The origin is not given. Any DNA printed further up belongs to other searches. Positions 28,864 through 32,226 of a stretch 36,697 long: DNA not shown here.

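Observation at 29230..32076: Unusual domain fusion and topology: sulfatase-fold domain predicted cytoplasmic, tethered by one TM helix to an extracytoplasmic HlyD/MFP domain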

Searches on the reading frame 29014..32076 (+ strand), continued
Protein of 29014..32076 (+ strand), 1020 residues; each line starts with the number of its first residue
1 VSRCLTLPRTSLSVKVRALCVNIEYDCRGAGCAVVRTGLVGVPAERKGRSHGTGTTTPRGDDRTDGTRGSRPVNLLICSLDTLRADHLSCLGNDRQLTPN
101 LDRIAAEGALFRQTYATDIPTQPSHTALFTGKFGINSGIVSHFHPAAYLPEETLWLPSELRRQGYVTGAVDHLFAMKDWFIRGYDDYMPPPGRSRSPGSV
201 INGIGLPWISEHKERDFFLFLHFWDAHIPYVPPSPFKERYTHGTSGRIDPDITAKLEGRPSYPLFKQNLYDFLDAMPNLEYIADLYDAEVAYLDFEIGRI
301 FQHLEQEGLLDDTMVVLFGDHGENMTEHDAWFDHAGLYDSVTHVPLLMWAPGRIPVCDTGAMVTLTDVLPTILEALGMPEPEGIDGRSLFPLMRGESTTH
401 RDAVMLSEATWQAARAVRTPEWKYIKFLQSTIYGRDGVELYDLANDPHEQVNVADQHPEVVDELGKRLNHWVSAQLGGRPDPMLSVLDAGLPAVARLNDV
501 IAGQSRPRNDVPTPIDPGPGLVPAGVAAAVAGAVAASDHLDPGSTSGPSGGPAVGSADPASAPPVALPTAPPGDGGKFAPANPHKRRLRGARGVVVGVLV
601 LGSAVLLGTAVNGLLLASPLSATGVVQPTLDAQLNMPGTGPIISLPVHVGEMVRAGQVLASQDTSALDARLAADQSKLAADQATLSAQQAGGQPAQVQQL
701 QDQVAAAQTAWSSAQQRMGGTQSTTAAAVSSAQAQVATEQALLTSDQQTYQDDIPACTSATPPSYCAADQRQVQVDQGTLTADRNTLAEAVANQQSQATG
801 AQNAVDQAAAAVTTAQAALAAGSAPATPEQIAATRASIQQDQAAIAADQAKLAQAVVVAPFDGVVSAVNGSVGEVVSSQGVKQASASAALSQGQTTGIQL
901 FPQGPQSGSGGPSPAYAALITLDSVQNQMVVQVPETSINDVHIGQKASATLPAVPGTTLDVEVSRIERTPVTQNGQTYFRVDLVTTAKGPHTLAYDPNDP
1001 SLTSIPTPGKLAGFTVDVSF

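Call 28: search_protein_families(library=pfam, proteins=[L036:957-5219:+, L036:5216-6667:+, L036:6676-8655:+, L036:8663-9760:-, L036:10001-11323:+, L036:11556-12998:+, L036:13446-14417:-, L036:14804-15565:+, L036:17420-19423:+], max_evalue=0.001)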
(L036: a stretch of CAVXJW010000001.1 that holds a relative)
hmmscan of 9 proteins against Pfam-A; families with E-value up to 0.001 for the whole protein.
L036:957-5219:+ (1420 aa): 2 families
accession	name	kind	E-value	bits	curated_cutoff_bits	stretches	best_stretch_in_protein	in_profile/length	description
PF16640.11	Big_3_5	-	1e-35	122.5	35.5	3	387-472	2-88/88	Bacterial Ig-like domain (group 3)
PF02156.21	Glyco_hydro_26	-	1.2e-12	48.3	20.2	1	1027-1122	151-243/311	Glycosyl hydrolase family 26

L036:5216-6667:+ (483 aa): 1 family
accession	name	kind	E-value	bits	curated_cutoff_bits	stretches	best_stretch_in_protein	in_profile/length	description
PF13533.13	Biotin_lipoyl_2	-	2.1e-08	34.3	29.8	1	109-131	8-30/32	Biotin-lipoyl like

L036:6676-8655:+ (659 aa): 6 families
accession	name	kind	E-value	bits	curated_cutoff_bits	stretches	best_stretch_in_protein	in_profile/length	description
PF00535.33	Glycos_transf_2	-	1.2e-21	77.8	23.3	1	287-454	2-163/168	Glycosyl transferase family 2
PF13641.12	Glyco_tranf_2_3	-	2.2e-21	77.4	27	1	283-512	1-230/230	Glycosyltransferase like family 2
PF13632.12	Glyco_trans_2_3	-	7.7e-18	65.5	27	1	371-580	2-179/198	Glycosyl transferase family group 2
PF13506.12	Glyco_transf_21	-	8.2e-08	32.3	21.7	1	354-511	17-174/174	Glycosyl transferase family 21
PF10111.15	Glyco_tranf_2_2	-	7.9e-06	26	27.3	1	307-385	21-99/276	Glycosyltransferase like family 2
PF03142.21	Chitin_synth_2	-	8.5e-05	21.8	27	1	370-452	204-286/527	Chitin synthase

L036:8663-9760:- (365 aa): 0 families

L036:10001-11323:+ (440 aa): 3 families
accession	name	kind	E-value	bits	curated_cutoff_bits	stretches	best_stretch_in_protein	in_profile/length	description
PF00884.28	Sulfatase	-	1e-46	160.1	25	1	2-305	2-300/301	Sulfatase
PF16347.10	SGSH_C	-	6.4e-15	56.1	29.3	1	258-383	4-133/154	N-sulphoglucosamine sulphohydrolase, C-terminal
PF01663.27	Phosphodiest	-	1.3e-11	45.2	23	1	3-254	1-224/342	Type I phosphodiesterase / nucleotide pyrophosphatase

L036:11556-12998:+ (480 aa): 3 families
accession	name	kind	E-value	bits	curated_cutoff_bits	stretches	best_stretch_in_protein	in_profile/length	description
PF00884.28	Sulfatase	-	6.8e-35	121.3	25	1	4-333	4-300/301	Sulfatase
PF16347.10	SGSH_C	-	6.1e-11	43.2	29.3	1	283-423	1-144/154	N-sulphoglucosamine sulphohydrolase, C-terminal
PF01663.27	Phosphodiest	-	0.00052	20.2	23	1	6-280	4-221/342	Type I phosphodiesterase / nucleotide pyrophosphatase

L036:13446-14417:- (323 aa): 3 families
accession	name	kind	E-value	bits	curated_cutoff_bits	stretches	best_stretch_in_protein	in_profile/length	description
PF00107.32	ADH_zinc_N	-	3.1e-15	56.7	31.8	1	112-248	1-120/129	Zinc-binding dehydrogenase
PF08240.17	ADH_N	-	4.1e-06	27.4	23.5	1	4-68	47-103/104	Alcohol dehydrogenase GroES-like domain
PF13602.12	ADH_zinc_N_2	-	6.4e-05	24.3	27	1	188-288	26-132/134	Zinc-binding dehydrogenase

L036:14804-15565:+ (253 aa): 2 families
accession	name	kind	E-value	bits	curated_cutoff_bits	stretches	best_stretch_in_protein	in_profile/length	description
PF00108.29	Thiolase_N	-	3.4e-74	249.9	26.4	1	26-231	2-208/260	Thiolase, N-terminal domain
PF00109.32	ketoacyl-synt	-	1.3e-05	25.4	20.8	1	101-141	166-206/252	Beta-ketoacyl synthase, N-terminal domain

L036:17420-19423:+ (667 aa): 1 family
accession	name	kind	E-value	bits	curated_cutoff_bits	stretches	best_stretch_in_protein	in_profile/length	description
PF00160.26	Pro_isomerase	-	2.1e-72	243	21.7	2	323-462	4-147/159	Cyclophilin type peptidyl-prolyl cis-trans isomerase/CLD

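Call 32: predict_structure(alignment_id=A1)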
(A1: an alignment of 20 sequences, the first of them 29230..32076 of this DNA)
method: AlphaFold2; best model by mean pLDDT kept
length: 948 residues; sequences in the alignment: 20
mean_pLDDT: 60.8   pTM: 0.43
mean pLDDT of the five models: 60.8, 59.8, 58.7, 55.9, 49.3
residues with pLDDT >= 90: 35; 70-90: 366; 50-70: 228; < 50: 319
segments of 3 or more residues with pLDDT < 50: 11-49, 111-113, 115-122, 154-199, 201-209, 250-271, 420-523, 536-546, 798-845, 915-937
pLDDT, mean of each block of 10 residues (from residue 1): 79 37 41 43 46 76 72 61 83 81 60 45 63 89 89 45 30 38 41 41 43 59 79 88 72 32 35 67 69 83 86 84 77 64 80 71 72 71 92 91 82 65 44 35 29 27 28 31 29 31 28 39 52 48 50 67 57 61 70 70 74 65 63 76 72 73 83 83 72 76 74 70 69 69 65 65 80 78 72 56 31 28 25 29 50 72 80 79 71 80 77 52 37 44 74
secondary structure, 60 per line:
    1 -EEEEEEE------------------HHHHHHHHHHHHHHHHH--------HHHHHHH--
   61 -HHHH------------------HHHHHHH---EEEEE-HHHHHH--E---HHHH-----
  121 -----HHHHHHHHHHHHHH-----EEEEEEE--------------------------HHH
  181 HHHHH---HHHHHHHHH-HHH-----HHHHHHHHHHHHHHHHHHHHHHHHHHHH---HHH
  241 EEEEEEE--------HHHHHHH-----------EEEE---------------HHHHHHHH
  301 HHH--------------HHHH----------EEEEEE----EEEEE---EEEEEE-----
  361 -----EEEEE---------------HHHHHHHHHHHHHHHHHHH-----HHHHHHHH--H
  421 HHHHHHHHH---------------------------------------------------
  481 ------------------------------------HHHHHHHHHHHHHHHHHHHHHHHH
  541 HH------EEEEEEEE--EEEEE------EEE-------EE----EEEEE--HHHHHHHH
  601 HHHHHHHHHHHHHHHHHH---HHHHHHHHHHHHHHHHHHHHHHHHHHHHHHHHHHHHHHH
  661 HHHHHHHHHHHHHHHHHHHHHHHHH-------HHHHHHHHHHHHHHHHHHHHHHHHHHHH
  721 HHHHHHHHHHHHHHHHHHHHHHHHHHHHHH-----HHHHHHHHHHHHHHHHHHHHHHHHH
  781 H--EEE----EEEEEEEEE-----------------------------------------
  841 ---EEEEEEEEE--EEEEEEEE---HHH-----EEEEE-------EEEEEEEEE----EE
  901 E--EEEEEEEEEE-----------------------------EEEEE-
elements in order (helices of 4 or more, strands of 3 or more residues): E2-8 H27-43 H52-58 H62-65 H84-90 E94-98 H100-105 H112-115 H126-139 E145-151 H178-185 H189-197 H207-234 E241-247 H256-262 E274-277 H293-303 H318-321 E332-337 E342-346 E350-355 E366-370 H386-404 H410-417 H420-429 H517-542 E549-556 E559-563 E570-572 E586-590 H593-618 H622-685 H693-750 H756-781 E784-786 E791-799 E844-852 E855-862 E874-878 E886-894 E899-901 E904-913 E943-947

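Call 36: fold_search(model_id=the predicted structure, library=pdb)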
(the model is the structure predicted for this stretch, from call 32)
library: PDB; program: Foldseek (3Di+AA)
matches with E <= 10: 873; with E <= 0.001: 240
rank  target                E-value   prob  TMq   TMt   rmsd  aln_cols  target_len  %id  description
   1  7p24                  8.7e-18  1.00  0.31  0.55   8.1       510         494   23  Sulfated host glycan recognition by carbohydrate sulfatases of the human gut microbiota (BT3177_S1_11) (released 2022-06-29)
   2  9fo1                  9.8e-18  1.00  0.31  0.60   9.1       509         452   22  Family S1_16 sulfatase from metagenomic dataset AMOR (released 2025-01-22)
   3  7lha_A                2.9e-17  1.00  0.34  0.60   8.2       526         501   19  Structure of the Exo-L-galactose-6-sulfatase BuS1_11 from Bacteroides uniformis (released 2022-02-09)
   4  6ust_A                2.9e-17  1.00  0.31  0.59   8.5       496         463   22  Gut microbial sulfatase from Hungatella hathewayi (released 2020-11-11)
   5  5g2v                  4.0e-17  1.00  0.32  0.58   7.7       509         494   21  Structure of BT4656 in complex with its substrate D-Glucosamine-2-N, 6-O-disulfate. (released 2017-05-24)
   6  7snj                  4.8e-17  1.00  0.33  0.58   9.4       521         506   19  Structure of Bacple_01701, a 6-O-galactose porphyran sulfatase (released 2022-10-05)
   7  7sno_A                5.0e-17  1.00  0.32  0.57   9.4       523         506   20  Structure of Bacple_01701(H214N), a 6-O-galactose porphyran sulfatase (released 2022-10-05)
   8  7lha_B                6.6e-17  1.00  0.33  0.60   9.9       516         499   20  Structure of the Exo-L-galactose-6-sulfatase BuS1_11 from Bacteroides uniformis (released 2022-02-09)
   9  7stv                  6.6e-17  1.00  0.32  0.64   8.9       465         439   24  Crystal structure of sulfatase from Pedobacter yulinensis (released 2022-01-26)
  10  7lj2_A                7.4e-17  1.00  0.32  0.57   9.4       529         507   20  Structure of Exo-L-galactose-6-sulfatase BuS1_11 from Bacteroides uniformis in complex with neoporphyrabiose (released 2022-02-09)
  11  9bb9_B                1.1e-16  1.00  0.32  0.60   7.0       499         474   22  Structure of S1_8A, a lambda-carrageenan specific sulfatase (released 2025-08-27)
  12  6hhm                  1.3e-16  1.00  0.32  0.61   7.3       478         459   21  Crystal structure of the family S1_7 ulvan-specific sulfatase FA22070 from Formosa agariphila (released 2019-06-26)
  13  7oz8                  1.4e-16  1.00  0.32  0.59   6.6       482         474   21  Sulfated host glycan recognition by carbohydrate sulfatases of the human gut microbiota (BT1918_S1_46) (released 2022-06-29)
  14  7stt                  1.7e-16  1.00  0.31  0.62   8.5       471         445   22  Crystal structure of sulfatase from Pedobacter yulinensis (released 2022-01-26)
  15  7all_AAA              2.2e-16  1.00  0.31  0.55  10.9       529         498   18  A single sulfatase is required for metabolism of colonic mucin O-glycans and intestinal colonization by a symbiotic  (released 2021-10-13)
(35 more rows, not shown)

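Call 71: find_encoding_contigs(protein=window:29230-32076:+, flank=10000, max_places=3)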
Protein window:29230-32076:+ (948 aa): no gene with exactly this product is on record in the collection.
